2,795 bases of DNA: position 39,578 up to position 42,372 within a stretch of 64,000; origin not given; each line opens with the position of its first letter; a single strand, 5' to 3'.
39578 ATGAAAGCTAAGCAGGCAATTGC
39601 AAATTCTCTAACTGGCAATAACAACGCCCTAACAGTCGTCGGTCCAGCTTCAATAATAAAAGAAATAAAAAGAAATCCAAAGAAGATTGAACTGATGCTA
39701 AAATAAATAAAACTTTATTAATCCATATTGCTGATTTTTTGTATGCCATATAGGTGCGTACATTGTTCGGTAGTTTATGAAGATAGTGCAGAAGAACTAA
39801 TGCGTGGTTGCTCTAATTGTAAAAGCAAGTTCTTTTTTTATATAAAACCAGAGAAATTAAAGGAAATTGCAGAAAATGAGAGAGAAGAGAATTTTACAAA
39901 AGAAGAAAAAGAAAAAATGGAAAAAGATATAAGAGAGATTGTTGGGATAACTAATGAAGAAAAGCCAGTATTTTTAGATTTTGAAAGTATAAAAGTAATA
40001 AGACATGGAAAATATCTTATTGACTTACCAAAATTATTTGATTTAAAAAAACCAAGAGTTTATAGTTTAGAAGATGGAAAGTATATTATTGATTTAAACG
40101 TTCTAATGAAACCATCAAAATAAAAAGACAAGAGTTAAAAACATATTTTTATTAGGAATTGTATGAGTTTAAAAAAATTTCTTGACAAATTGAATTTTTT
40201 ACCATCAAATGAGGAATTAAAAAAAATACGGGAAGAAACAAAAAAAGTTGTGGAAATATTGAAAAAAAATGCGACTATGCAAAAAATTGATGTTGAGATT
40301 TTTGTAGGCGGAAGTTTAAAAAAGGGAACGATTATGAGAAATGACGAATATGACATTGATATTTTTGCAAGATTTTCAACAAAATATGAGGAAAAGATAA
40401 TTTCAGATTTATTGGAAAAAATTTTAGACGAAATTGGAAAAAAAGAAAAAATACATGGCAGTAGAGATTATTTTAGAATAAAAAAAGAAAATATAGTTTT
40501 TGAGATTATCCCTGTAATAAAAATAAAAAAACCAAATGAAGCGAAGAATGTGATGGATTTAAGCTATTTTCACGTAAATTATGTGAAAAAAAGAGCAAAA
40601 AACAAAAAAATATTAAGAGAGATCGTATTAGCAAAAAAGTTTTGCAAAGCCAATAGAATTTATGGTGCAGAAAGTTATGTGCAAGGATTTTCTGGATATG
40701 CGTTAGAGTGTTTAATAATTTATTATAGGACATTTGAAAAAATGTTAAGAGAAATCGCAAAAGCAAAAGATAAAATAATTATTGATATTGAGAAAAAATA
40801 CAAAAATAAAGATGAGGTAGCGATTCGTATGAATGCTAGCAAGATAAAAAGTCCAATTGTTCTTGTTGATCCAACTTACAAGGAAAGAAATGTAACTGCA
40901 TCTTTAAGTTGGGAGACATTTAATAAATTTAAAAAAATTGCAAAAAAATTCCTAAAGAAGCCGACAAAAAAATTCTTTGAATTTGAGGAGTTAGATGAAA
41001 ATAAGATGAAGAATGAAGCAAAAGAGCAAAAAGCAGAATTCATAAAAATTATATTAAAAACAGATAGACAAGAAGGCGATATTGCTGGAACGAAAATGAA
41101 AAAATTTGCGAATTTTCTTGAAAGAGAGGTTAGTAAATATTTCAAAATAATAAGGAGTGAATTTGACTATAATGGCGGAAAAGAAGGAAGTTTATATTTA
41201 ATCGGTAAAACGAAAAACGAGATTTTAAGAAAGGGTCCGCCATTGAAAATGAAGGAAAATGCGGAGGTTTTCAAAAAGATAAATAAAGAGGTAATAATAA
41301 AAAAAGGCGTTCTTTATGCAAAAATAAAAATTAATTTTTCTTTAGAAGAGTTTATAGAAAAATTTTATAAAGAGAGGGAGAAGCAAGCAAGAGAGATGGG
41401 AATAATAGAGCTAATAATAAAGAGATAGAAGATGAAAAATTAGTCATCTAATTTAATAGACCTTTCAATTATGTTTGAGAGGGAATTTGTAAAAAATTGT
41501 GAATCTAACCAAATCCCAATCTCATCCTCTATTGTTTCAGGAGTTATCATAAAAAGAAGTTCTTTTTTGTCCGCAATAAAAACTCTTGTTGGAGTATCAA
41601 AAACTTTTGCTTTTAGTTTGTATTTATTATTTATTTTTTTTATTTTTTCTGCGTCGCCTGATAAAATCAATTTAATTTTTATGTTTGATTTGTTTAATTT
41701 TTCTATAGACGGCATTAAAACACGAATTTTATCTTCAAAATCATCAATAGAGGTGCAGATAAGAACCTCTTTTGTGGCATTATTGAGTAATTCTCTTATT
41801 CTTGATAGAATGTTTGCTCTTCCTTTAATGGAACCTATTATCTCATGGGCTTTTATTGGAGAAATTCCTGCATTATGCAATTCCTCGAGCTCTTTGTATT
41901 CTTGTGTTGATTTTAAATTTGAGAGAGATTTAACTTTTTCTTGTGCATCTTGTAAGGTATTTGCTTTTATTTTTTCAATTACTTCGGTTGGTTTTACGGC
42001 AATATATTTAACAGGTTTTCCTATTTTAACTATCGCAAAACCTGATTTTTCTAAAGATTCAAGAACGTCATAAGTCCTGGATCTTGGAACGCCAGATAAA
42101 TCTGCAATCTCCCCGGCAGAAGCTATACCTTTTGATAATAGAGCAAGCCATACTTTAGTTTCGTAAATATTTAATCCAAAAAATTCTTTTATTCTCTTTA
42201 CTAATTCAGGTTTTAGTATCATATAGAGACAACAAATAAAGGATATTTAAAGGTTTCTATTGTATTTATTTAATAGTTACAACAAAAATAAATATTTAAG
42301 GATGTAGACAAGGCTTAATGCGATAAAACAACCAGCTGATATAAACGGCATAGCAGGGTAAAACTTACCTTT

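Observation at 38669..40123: Conserved archaeal dark-matter triad of small GTPase, DUF2073 and Zn-ribbon protein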

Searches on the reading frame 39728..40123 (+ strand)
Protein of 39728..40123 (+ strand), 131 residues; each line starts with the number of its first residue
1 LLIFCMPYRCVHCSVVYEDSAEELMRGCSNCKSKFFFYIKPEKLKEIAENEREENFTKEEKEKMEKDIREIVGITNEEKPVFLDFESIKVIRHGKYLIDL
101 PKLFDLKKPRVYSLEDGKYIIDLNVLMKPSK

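Call 3: search_protein_families(library=pfam, proteins=[window:39728-40123:+], max_evalue=0.01)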
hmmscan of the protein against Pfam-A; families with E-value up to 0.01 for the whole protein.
window:39728-40123:+ (131 aa): 1 family
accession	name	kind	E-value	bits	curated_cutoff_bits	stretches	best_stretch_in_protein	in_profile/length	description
PF09845.14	OapC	-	9.7e-19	68.4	23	1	7-127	1-131/133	Origin-associated protein OapC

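Call 4: search_protein_families(library=ncbifam, proteins=[window:39728-40123:+], max_evalue=0.01)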
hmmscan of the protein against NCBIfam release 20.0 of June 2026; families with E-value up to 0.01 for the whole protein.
window:39728-40123:+ (131 aa): 0 families

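Call 15: search_solved_structures(query=window:39743-40123:+, max_evalue=10)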
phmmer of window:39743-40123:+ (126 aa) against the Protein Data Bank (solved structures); distinct sequences matched with E-value up to 10: 7.
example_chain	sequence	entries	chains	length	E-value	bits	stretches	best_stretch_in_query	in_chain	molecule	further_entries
8xfp_G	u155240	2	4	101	1.3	12.5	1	21-44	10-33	R-spondin-2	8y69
8xfs_B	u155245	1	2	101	1.3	12.5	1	21-44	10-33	R-spondin-2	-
4c99_B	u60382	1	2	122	1.9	11.9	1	21-44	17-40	R-SPONDIN-2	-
3cyg_A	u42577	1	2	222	2.1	11.8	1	32-74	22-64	Uncharacterized protein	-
9kb7_B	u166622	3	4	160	2.7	11.5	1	21-44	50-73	R-spondin-2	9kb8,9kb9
8fx4_C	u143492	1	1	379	2.8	11.4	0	28-65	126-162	Hsp90 co-chaperone Cdc37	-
8i7r_O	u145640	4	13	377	5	10.6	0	30-57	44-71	RIB43A-like with coiled-coils protein 2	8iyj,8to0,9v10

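Call 21: find_homologous_proteins(query=window:39743-40123:+, max_evalue=0.001)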
Query window:39743-40123:+ (126 aa): 439 proteins with E <= 0.001 among 451 candidates; the best 120 are listed.
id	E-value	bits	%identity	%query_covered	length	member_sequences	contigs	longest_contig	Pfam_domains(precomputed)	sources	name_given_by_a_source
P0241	7.6e-77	273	100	100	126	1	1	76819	PF09845.15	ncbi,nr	ncbi:MAG: Zn-ribbon domain-containing protein [Candidatus Pacearchaeota archaeon]|nr:Zn-ribbon domai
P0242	7.3e-53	196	69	100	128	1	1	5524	PF09845.15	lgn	-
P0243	6.2e-49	183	68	94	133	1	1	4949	PF09845.15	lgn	-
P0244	2.8e-48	181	64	96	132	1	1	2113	PF09845.15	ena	-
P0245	8.0e-48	180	68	95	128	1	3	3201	PF09845.15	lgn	-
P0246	8.3e-48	180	67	94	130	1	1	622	PF09845.15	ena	-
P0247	8.6e-48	179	67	96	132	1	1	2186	PF09845.15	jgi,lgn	jgi:predicted nucleic acid-binding Zn-ribbon protein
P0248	1.4e-47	179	64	95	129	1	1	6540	PF09845.15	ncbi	-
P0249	2.3e-47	178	62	100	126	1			PF09845.15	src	-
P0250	3.2e-47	178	65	100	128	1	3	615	PF09845.15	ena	-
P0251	5.0e-47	177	65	94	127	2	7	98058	PF09845.15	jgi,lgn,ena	jgi:predicted nucleic acid-binding Zn-ribbon protein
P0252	7.0e-47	177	65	100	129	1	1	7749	PF09845.15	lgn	-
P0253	7.3e-47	176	65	98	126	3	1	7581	PF09845.15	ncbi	-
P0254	7.8e-47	176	64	94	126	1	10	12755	PF09845.15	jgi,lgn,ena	-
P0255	8.9e-47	176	64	94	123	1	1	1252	PF09845.15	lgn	-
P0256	9.0e-47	176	63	95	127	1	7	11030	PF09845.15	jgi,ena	-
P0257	1.2e-46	176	65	100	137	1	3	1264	PF09845.15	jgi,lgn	-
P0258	1.2e-46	176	61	96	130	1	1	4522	PF09845.15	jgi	-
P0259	1.5e-46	175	62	100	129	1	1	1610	PF09845.15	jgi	jgi:predicted nucleic acid-binding Zn-ribbon protein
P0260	1.6e-46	175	66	95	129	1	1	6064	PF09845.15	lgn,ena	-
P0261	1.9e-46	175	62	97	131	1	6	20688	PF09845.15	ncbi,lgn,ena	ncbi:MAG: Zn-ribbon containing protein [Nanoarchaeota archaeon]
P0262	2.5e-46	175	67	94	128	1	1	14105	PF09845.15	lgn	-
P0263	2.7e-46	175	64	94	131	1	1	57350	PF09845.15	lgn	-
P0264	3.2e-46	174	65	98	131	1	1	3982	PF09845.15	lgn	-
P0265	3.2e-46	174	63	95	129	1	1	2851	PF09845.15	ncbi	-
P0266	3.3e-46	174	66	94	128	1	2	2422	PF09845.15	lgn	-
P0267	3.4e-46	174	64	94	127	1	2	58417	PF09845.15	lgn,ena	-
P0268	3.6e-46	174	64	94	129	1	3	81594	PF09845.15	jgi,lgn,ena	-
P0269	3.7e-46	174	63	95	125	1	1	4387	PF09845.15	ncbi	-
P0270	3.8e-46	174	67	94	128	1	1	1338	PF09845.15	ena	-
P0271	4.3e-46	174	63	94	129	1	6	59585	PF09845.15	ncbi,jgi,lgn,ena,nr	ncbi:hypothetical protein J4217_03215 [Candidatus Pacearchaeota archaeon]|nr:hypothetical protein [C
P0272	4.5e-46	174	63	95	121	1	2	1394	PF09845.15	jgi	jgi:Zn-ribbon containing protein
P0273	4.7e-46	174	62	100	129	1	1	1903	PF09845.15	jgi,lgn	jgi:predicted nucleic acid-binding Zn-ribbon protein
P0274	5.0e-46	174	61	100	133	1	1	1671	PF09845.15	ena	-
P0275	5.2e-46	174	63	98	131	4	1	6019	PF09845.15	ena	-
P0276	6.0e-46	174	66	100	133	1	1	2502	PF09845.15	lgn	-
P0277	6.7e-46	173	61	96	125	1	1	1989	PF09845.15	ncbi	-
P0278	6.8e-46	173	66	95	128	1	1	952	PF09845.15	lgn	-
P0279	7.1e-46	173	65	95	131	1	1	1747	PF09845.15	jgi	jgi:predicted nucleic acid-binding Zn-ribbon protein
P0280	7.4e-46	173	62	95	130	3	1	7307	PF09845.15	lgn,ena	-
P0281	8.2e-46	173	59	100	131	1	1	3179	PF09845.15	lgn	-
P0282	8.7e-46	173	60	98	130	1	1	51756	PF09845.15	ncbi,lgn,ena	-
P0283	9.4e-46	173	61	98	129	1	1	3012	PF09845.15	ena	-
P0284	9.4e-46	173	65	98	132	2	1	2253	PF09845.15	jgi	jgi:predicted nucleic acid-binding Zn-ribbon protein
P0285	1.1e-45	173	64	94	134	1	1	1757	PF09845.15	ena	-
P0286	1.2e-45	173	62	100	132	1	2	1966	PF09845.15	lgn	-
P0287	1.3e-45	172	64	100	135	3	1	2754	PF09845.15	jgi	jgi:predicted nucleic acid-binding Zn-ribbon protein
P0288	1.3e-45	172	64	94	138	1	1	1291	PF09845.15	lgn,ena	-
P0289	1.4e-45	172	61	98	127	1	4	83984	PF09845.15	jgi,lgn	jgi:predicted nucleic acid-binding Zn-ribbon protein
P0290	1.7e-45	172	62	98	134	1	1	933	PF09845.15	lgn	-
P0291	1.7e-45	172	64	95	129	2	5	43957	PF09845.15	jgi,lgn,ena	-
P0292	1.8e-45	172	63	100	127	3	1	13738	PF09845.15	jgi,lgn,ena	-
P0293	2.3e-45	172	66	94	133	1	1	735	PF09845.15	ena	-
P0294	2.4e-45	172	64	95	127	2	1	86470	PF09845.15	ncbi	ncbi:MAG: Zn-ribbon containing protein [Candidatus Pacearchaeota archaeon]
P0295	2.4e-45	172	63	94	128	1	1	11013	PF09845.15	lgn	-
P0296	2.9e-45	171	61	99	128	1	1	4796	PF09845.15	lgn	-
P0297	3.1e-45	171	64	100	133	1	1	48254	PF09845.15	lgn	-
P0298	3.2e-45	171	63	95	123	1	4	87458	PF09845.15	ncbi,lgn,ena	ncbi:MAG: Zn-ribbon containing protein [Nanoarchaeota archaeon]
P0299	3.3e-45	171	64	98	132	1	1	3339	PF09845.15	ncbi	-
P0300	3.6e-45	171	63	96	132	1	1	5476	PF09845.15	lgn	-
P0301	3.9e-45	171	62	94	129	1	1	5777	PF09845.15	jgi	jgi:predicted nucleic acid-binding Zn-ribbon protein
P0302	4.1e-45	171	62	98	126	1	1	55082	PF09845.15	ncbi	-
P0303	4.4e-45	171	62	95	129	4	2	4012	PF09845.15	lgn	-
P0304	4.7e-45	171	64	98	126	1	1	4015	PF09845.15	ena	-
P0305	5.9e-45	170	63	94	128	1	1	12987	PF09845.15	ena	-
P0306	6.2e-45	170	62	98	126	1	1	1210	PF09845.15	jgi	jgi:predicted nucleic acid-binding Zn-ribbon protein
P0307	6.5e-45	170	62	94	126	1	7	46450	PF09845.15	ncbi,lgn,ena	ncbi:MAG: Zn-ribbon containing protein [Nanoarchaeota archaeon]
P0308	6.6e-45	170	64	99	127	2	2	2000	PF09845.15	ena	-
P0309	7.0e-45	170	64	94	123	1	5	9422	PF09845.15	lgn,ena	-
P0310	7.1e-45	170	64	94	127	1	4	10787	PF09845.15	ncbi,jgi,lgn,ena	-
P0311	7.1e-45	170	59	100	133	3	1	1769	PF09845.15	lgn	-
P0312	8.0e-45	170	61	100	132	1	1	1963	PF09845.15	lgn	-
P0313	9.9e-45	170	63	94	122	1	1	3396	PF09845.15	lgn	-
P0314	1.0e-44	170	64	95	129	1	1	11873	PF09845.15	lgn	-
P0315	1.1e-44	169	61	100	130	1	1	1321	PF09845.15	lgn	-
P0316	1.1e-44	169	61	95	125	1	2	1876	PF09845.15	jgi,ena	-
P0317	1.2e-44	169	62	98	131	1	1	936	PF09845.15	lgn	-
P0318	1.4e-44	169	63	98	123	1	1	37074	PF09845.15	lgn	-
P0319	1.4e-44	169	61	100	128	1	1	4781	PF09845.15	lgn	-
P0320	1.6e-44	169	63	96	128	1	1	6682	PF09845.15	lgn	-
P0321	1.9e-44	169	63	94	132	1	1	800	PF09845.15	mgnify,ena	mgnify:CR=1 FL=1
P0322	1.9e-44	169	64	94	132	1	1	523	PF09845.15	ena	-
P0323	2.0e-44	169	63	94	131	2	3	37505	PF09845.15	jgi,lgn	-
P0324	2.1e-44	169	63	95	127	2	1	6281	PF09845.15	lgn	-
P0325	2.1e-44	169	66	92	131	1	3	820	PF09845.15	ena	-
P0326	2.4e-44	168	62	94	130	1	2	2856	PF09845.15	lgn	-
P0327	2.4e-44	168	64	94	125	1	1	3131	PF09845.15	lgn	-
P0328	2.5e-44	168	61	98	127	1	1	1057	PF09845.15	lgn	-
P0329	2.9e-44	168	65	95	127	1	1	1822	PF09845.15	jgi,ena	-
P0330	3.2e-44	168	60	100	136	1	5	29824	PF09845.15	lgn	-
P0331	3.5e-44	168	62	100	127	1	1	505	PF09845.15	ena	-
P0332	3.8e-44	168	59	98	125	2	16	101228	PF09845.15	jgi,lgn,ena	-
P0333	3.9e-44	168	62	95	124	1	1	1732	PF09845.15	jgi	jgi:predicted nucleic acid-binding Zn-ribbon protein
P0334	3.9e-44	168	62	99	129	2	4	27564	PF09845.15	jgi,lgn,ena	jgi:predicted nucleic acid-binding Zn-ribbon protein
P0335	3.9e-44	168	60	94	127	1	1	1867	PF09845.15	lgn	-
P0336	4.2e-44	168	66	97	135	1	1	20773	PF09845.15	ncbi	-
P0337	4.3e-44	168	64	100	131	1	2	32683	PF09845.15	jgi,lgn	jgi:predicted nucleic acid-binding Zn-ribbon protein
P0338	4.4e-44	167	60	94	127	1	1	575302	PF09845.15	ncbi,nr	ncbi:Zn-ribbon domain-containing protein [Candidatus Pacearchaeota archaeon]|nr:Zn-ribbon domain-con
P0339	4.6e-44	167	63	94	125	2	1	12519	PF09845.15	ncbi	-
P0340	4.6e-44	167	61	94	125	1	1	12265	PF09845.15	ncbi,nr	ncbi:Zn-ribbon domain-containing protein [Candidatus Pacearchaeota archaeon]|nr:Zn-ribbon domain-con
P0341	5.4e-44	167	61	94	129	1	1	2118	PF09845.15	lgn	-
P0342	6.1e-44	167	66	94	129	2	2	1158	PF09845.15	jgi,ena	-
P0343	6.4e-44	167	66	94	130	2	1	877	PF09845.15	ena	-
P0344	6.9e-44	167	63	97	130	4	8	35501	PF09845.15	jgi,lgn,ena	-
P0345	6.9e-44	167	63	98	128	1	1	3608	PF09845.15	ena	-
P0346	6.9e-44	167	62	94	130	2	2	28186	PF09845.15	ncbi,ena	-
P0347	6.9e-44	167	61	94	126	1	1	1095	PF09845.15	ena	-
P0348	7.5e-44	167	60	98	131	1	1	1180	PF09845.15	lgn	-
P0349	8.1e-44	167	59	98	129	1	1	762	PF09845.15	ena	-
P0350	8.2e-44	167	61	100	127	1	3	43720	PF09845.15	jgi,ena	-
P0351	9.5e-44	166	63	98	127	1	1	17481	PF09845.15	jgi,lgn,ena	jgi:predicted nucleic acid-binding Zn-ribbon protein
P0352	9.5e-44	166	61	98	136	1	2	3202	PF09845.15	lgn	-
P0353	9.8e-44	166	64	94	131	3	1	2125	PF09845.15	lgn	-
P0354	1.0e-43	166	61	95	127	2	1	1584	PF09845.15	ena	-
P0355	1.0e-43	166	61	100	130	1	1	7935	PF09845.15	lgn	-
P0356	1.0e-43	166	60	96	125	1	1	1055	PF09845.15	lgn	-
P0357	1.1e-43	166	61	98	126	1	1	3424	PF09845.15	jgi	-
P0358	1.1e-43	166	61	95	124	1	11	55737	PF09845.15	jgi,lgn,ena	jgi:predicted nucleic acid-binding Zn-ribbon protein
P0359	1.2e-43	166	62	100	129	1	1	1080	PF09845.15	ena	-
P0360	1.2e-43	166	61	94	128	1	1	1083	PF09845.15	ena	-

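Call 30: predict_structure(alignment_id=A2)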
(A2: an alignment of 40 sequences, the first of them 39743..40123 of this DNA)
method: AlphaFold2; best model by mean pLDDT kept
length: 126 residues; sequences in the alignment: 40
mean_pLDDT: 64.3   pTM: 0.56
mean pLDDT of the five models: 64.3, 58.0, 57.5, 55.4, 54.3
residues with pLDDT >= 90: 0; 70-90: 55; 50-70: 57; < 50: 14
segments of 3 or more residues with pLDDT < 50: 86-90, 122-126
pLDDT, mean of each block of 10 residues (from residue 1): 77 79 79 73 58 69 70 70 48 51 55 57 41
secondary structure, 60 per line:
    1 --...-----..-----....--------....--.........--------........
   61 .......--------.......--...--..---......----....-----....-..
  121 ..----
elements in order: E3-5 H18-21 E30-33 H36-44 H53-67 E76-79 E85-87 H95-100 E105-108 E114-117 H119-122

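Call 73: search_solved_structures(query=A2, max_evalue=10)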
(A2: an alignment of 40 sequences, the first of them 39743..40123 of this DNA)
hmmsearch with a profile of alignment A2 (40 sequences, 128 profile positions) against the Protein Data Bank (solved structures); distinct sequences matched with E-value up to 10: 9.
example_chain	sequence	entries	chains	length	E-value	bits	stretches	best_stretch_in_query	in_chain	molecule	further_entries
2pmz_P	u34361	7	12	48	0.024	18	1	2-43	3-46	DNA-directed RNA polymerase subunit P | DNA-DIRECTED RNA POLYMERASE RPO12 SUBUNIT | RNA POLYMERASE SUBUNIT 12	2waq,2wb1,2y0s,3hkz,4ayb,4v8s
8xfp_G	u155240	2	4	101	0.17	15.3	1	21-42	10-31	R-spondin-2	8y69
8xfs_B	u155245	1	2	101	0.17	15.3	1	21-42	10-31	R-spondin-2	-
4ufr_B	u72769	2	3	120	0.4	14.1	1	21-42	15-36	R-SPONDIN-2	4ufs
35zv_I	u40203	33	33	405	0.41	14.1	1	43-124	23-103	26S proteasome regulatory subunit 8 homolog | 26S protease regulatory subunit 8 homolog | RPT6 isoform 1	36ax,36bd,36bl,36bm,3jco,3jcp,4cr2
6fvw_J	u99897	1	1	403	0.45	13.9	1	44-124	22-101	26S proteasome regulatory subunit 8 homolog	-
4c8v_A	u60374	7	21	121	0.61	13.5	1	21-42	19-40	R-SPONDIN-2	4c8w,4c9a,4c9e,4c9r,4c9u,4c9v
4c99_B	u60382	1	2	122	0.64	13.4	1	21-42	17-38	R-SPONDIN-2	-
4rkm_A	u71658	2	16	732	1.7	12.1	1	72-120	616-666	MccA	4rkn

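Call 74: search_protein_families(library=padloc, proteins=[window:39743-40123:+], max_evalue=0.01)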
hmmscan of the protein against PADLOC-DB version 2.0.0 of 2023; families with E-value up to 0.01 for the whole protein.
window:39743-40123:+ (126 aa): 0 families

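Call 75: search_protein_families(library=pfam, proteins=[window:39743-40123:+], max_evalue=10)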
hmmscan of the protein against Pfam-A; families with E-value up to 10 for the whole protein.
window:39743-40123:+ (126 aa): 4 families
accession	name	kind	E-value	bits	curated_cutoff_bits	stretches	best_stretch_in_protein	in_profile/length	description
PF09845.14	OapC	-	8.6e-19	68.6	23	1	2-122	1-131/133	Origin-associated protein OapC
PF22289.1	DmmA-like_C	-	0.013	15.9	27.4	1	5-31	4-29/44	Dimethylamine monooxygenase subunit DmmA-like, C-terminal domain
PF16476.10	DUF5053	-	0.018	15.2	26.6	1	37-66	31-60/71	Domain of unknown function (DUF5053)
PF16413.10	Mlh1_C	-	0.034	14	25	1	39-109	86-158/264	DNA mismatch repair protein Mlh1 C-terminus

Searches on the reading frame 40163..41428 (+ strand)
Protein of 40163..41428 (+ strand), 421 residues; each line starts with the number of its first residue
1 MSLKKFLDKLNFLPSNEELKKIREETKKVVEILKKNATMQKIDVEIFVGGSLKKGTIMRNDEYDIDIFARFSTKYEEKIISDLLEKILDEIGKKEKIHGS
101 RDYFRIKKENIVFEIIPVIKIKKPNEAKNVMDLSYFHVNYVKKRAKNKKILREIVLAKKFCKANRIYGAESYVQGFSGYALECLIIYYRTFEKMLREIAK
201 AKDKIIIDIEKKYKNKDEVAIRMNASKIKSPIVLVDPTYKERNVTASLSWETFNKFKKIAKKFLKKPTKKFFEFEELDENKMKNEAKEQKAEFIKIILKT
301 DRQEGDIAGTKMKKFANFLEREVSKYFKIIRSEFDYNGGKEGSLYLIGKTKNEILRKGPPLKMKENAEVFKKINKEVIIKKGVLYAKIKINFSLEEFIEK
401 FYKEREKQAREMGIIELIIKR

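Call 3: search_protein_families(library=pfam, proteins=[window:40163-41428:+], max_evalue=0.01)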
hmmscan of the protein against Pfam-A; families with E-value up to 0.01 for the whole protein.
window:40163-41428:+ (421 aa): 4 families
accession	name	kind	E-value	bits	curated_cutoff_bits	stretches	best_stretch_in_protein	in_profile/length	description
PF09249.16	tRNA_NucTransf2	-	4.6e-33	114.3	27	1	153-273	2-113/113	tRNA nucleotidyltransferase, second domain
PF18144.7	SMODS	-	2.3e-07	31.6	26.5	1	3-123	7-135/164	Second Messenger Oligonucleotide or Dinucleotide Synthetase domain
PF07528.20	DZF_N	-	0.00021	21.8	27.1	1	11-96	47-140/210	DZF N-terminal domain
PF01909.29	NTP_transf_2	-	0.0013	19.5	21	1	31-108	3-75/93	Nucleotidyltransferase domain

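Call 4: search_protein_families(library=ncbifam, proteins=[window:40163-41428:+], max_evalue=0.01)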
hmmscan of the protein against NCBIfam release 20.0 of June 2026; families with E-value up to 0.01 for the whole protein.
window:40163-41428:+ (421 aa): 1 family
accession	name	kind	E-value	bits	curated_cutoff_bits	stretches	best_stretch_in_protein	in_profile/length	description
TIGR03671.1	cca_archaeal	equivalog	1.7e-72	244.5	281.3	1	12-389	9-386/410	CCA tRNA nucleotidyltransferase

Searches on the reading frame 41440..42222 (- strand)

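Call 3: search_protein_families(library=pfam, proteins=[window:41440-42222:-], max_evalue=0.01)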
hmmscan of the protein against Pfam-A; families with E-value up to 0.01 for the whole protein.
window:41440-42222:- (260 aa): 4 families
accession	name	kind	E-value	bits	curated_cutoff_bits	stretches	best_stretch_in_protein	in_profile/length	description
PF01978.25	TrmB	-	5.9e-19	68.1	25.6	1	14-78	3-67/68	Sugar-specific transcriptional regulator TrmB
PF11495.14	Regulator_TrmB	-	1e-07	31.9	22.2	1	132-245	5-117/233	Archaeal transcriptional regulator TrmB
PF09339.16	HTH_IclR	-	0.0009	19.4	22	1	35-62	20-47/52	IclR helix-turn-helix domain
PF02630.20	SCO1-SenC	-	0.001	19.5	22.8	1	142-229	48-131/134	SCO1/SenC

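Call 4: search_protein_families(library=ncbifam, proteins=[window:41440-42222:-], max_evalue=0.01)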
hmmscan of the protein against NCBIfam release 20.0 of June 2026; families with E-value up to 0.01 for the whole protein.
window:41440-42222:- (260 aa): 4 families
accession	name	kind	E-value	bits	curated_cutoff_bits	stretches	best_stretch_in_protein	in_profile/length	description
NF041141.1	tran_reg_TrmBL2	equivalog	1.5e-23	83.6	530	1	4-210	3-209/264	HTH-type transcriptional regulator TrmBL2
NF047390.1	TransRegTrmBL1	equivalog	4.7e-19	68.5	650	1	5-176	4-156/341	HTH-type sugar sensing transcriptional regulator TrmBL1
NF047392.1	TransRegTrmBHalo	equivalog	6.8e-16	58.2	500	1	8-191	9-169/349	HTH-type sugar sensing transcriptional regulator TrmB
NF040851.1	tran_reg_TrmB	equivalog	8.6e-10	38.3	600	1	3-108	3-107/338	HTH-type sugar-sensing transcriptional regulator TrmB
